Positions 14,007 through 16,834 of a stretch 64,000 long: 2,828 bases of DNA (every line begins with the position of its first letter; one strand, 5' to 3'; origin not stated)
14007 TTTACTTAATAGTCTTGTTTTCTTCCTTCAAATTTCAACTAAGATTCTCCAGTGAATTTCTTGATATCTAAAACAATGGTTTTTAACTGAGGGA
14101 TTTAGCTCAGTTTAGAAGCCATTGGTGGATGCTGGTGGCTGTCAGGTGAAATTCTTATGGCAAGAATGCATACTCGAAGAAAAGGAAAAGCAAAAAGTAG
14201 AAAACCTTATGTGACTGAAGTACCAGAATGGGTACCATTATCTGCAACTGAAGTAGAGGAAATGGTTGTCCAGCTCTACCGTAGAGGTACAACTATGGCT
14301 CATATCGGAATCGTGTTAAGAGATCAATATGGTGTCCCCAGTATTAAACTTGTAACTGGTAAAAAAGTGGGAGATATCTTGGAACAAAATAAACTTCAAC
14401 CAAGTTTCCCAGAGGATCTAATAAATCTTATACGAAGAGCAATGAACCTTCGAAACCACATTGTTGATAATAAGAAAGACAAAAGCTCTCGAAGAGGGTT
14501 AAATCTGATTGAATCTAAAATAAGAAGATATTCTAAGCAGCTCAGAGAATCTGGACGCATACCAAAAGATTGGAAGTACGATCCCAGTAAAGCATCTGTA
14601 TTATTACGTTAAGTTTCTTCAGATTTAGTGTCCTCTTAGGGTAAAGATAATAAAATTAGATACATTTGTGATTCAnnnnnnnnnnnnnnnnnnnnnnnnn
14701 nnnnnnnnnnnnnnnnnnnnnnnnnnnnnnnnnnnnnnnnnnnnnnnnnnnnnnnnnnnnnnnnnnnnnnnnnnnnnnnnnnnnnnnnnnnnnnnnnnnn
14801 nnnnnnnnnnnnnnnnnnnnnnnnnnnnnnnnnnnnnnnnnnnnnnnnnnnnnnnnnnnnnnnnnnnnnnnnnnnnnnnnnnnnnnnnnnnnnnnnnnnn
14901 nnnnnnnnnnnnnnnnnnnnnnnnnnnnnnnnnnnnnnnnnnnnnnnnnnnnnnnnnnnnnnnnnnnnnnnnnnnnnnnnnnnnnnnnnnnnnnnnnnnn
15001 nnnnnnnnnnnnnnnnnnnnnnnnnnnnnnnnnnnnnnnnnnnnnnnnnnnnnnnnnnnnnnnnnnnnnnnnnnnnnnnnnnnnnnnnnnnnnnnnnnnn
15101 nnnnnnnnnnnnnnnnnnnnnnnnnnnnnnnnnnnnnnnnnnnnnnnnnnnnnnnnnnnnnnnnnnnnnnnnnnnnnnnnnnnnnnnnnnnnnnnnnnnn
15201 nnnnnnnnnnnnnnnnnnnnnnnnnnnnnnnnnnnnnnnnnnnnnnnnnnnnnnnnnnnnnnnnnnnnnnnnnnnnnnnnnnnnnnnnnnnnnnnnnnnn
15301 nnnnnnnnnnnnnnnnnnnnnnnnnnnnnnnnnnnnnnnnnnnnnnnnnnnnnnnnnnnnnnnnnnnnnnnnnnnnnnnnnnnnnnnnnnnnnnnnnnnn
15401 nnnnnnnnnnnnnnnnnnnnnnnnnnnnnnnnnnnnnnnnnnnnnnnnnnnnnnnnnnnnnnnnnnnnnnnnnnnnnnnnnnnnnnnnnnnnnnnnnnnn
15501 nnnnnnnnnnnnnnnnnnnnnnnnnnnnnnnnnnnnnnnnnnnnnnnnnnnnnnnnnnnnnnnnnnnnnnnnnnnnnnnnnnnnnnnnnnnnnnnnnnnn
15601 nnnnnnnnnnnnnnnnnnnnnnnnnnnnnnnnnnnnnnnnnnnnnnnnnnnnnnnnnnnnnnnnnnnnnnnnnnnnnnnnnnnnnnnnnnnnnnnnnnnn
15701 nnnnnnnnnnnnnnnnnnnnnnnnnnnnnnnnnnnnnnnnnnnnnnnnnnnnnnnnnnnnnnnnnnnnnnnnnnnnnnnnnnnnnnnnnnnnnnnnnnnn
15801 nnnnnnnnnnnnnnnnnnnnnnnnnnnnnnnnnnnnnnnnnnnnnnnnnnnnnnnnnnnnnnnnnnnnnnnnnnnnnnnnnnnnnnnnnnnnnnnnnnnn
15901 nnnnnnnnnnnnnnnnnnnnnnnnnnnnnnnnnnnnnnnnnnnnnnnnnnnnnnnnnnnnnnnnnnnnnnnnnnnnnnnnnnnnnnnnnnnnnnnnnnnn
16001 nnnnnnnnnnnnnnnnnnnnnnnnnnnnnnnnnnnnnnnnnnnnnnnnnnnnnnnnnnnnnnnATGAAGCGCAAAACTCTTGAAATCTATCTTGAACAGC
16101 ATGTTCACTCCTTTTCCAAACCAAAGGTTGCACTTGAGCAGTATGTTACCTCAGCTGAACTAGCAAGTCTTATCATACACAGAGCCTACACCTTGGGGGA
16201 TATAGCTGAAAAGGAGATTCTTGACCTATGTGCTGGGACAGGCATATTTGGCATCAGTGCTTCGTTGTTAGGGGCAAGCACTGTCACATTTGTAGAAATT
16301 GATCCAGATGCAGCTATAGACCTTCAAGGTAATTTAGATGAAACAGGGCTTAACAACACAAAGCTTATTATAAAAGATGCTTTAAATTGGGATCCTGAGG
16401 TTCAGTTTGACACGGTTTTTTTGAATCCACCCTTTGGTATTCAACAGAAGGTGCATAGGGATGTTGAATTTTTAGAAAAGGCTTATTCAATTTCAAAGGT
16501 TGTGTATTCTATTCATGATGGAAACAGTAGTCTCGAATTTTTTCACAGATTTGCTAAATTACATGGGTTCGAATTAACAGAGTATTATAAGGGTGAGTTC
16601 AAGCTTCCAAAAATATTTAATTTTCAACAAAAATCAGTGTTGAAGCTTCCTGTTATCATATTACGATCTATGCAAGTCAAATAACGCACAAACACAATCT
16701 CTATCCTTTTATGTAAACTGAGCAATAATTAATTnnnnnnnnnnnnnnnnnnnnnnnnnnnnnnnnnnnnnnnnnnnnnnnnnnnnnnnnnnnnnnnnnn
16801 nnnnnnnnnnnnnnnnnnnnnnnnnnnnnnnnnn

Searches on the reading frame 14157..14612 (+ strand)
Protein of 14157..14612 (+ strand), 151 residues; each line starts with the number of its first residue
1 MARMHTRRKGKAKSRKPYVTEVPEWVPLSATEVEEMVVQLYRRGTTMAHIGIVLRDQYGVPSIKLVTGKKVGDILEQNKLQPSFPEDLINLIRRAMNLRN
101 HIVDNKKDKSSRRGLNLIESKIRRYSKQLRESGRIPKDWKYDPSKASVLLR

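Call 66: search_protein_families(library=pfam, proteins=[window:14157-14612:+], max_evalue=0.0001)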
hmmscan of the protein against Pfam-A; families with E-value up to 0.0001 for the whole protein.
window:14157-14612:+ (151 aa): 2 families
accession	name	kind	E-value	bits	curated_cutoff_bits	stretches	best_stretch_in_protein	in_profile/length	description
PF08069.17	Ribosomal_S13_N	-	4.8e-26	91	25.4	1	1-60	1-60/60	Ribosomal S13/S15 N-terminal domain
PF00312.27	Ribosomal_S15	-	4.6e-14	52.8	31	1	74-147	4-79/81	Ribosomal protein S15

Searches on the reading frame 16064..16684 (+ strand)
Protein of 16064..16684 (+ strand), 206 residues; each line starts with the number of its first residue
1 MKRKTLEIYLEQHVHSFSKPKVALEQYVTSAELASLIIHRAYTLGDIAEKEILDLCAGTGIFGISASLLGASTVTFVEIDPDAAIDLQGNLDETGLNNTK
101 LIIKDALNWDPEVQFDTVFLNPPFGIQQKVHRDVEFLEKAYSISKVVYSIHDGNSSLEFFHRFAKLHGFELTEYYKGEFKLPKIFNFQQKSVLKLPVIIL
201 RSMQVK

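Call 66: search_protein_families(library=pfam, proteins=[window:16064-16684:+], max_evalue=0.0001)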
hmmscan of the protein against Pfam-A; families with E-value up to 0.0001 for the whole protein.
window:16064-16684:+ (206 aa): 5 families
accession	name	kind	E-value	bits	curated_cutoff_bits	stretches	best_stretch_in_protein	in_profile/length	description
PF03602.21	Cons_hypoth95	-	1e-14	55.1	24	1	46-149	39-148/182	Conserved hypothetical protein 95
PF05175.20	MTS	-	8.1e-11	42.3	23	1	45-134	28-118/170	Methyltransferase small domain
PF13649.12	Methyltransf_25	-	2.4e-06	28.6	27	1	52-126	1-76/97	Methyltransferase domain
PF06325.19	PrmA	-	1.5e-05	25.1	22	1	48-121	161-233/296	Ribosomal protein L11 methyltransferase (PrmA)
PF02475.24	TRM5-TYW2_MTfase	-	8.2e-05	23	28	0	51-138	39-128/164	TRM5/TYW2 methyltransferase domain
